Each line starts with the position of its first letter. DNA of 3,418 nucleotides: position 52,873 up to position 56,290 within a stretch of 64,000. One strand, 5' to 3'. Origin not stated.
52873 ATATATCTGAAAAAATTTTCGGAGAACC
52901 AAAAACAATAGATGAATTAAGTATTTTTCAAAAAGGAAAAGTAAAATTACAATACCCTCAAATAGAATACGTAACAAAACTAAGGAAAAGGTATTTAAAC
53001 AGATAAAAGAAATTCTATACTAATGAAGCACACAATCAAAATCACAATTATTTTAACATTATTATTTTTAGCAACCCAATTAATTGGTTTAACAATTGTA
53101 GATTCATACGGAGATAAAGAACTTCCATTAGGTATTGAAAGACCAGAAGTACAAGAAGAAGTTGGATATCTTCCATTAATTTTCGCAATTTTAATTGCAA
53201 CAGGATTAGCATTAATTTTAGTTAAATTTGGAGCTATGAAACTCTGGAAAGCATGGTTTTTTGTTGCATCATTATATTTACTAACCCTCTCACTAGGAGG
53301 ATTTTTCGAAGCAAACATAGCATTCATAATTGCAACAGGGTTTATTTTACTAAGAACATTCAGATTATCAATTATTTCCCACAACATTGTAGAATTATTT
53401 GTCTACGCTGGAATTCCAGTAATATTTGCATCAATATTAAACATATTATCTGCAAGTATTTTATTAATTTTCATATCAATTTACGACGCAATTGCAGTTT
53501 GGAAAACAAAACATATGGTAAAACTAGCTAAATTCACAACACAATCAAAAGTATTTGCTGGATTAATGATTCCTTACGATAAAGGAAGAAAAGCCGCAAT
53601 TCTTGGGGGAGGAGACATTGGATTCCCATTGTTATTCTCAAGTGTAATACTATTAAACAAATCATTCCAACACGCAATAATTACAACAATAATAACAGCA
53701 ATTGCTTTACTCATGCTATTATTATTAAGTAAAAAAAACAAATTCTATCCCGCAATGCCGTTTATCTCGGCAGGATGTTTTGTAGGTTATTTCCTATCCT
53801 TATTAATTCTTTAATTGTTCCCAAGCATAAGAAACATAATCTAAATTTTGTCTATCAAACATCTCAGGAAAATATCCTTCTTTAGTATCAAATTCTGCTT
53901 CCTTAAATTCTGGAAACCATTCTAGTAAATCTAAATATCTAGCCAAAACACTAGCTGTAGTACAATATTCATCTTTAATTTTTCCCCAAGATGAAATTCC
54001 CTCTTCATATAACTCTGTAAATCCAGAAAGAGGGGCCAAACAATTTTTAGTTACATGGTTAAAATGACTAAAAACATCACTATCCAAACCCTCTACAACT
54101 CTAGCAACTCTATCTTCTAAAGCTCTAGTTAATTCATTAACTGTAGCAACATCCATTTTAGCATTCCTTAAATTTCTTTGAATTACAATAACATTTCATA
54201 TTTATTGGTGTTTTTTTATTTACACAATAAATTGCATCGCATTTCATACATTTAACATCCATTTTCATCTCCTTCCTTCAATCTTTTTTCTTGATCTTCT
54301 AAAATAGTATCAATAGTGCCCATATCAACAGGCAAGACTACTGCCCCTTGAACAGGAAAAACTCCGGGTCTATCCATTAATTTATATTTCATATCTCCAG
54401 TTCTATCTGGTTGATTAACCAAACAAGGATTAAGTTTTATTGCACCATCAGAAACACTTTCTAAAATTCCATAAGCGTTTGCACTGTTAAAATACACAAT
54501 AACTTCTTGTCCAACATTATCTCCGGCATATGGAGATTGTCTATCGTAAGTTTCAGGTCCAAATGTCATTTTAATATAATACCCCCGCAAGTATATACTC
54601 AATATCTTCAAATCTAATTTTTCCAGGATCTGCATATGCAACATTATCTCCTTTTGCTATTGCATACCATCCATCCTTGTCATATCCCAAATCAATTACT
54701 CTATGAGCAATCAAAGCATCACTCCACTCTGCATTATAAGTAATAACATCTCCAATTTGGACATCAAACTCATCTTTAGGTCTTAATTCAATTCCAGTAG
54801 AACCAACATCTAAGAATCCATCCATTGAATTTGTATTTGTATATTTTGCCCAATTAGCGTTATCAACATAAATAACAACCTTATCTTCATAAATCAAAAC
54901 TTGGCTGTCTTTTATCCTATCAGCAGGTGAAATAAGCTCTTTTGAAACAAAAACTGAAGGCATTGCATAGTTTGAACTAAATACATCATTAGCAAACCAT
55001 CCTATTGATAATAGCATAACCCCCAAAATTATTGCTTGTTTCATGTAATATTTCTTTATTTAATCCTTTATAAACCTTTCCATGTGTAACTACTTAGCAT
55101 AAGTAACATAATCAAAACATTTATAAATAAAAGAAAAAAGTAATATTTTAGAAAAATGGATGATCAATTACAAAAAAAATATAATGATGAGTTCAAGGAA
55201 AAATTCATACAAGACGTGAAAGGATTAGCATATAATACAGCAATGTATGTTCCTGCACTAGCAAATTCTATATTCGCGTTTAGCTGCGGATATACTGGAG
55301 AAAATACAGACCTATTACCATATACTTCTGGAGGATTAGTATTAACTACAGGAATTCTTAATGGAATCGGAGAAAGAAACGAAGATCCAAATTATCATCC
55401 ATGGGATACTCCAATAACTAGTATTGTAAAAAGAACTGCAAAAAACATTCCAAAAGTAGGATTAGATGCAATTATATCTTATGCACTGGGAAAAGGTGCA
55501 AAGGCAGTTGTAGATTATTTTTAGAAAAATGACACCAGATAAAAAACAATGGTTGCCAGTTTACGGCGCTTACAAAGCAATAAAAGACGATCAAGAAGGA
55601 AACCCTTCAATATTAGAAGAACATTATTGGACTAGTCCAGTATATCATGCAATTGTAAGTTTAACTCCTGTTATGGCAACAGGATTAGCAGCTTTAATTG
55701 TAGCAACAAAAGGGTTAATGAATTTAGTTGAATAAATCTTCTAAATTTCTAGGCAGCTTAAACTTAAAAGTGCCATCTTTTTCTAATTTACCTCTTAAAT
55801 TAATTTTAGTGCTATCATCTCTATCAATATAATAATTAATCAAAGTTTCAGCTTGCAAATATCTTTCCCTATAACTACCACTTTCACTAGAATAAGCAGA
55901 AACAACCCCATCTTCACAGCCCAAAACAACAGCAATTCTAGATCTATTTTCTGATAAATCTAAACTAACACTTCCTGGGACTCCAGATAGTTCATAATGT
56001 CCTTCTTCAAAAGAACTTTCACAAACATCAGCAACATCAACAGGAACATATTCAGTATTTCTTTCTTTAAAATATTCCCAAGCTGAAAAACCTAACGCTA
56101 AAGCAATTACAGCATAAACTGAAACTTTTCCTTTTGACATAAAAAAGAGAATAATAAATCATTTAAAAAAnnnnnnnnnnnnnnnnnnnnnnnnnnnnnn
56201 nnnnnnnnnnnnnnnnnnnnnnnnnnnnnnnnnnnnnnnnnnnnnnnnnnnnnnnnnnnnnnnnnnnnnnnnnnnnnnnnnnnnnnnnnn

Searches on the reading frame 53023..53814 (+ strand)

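Call 16: search_protein_families(library=pfam, proteins=[window:53023-53814:+], max_evalue=0.1)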
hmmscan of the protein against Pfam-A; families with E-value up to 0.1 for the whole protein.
window:53023-53814:+ (263 aa): 1 family
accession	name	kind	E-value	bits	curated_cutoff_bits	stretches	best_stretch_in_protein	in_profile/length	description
PF06550.16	SPP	-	3.7e-12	46.8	23.9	1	14-261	3-279/283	Signal-peptide peptidase, presenilin aspartyl protease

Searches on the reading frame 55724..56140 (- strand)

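Call 16: search_protein_families(library=pfam, proteins=[window:55724-56140:-], max_evalue=0.1)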
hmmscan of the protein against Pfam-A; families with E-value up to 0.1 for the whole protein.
window:55724-56140:- (138 aa): 1 family
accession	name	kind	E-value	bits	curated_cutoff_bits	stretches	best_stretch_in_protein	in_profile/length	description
PF14434.11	Imm6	-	0.059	13.7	25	0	6-45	73-112/121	Immunity protein Imm6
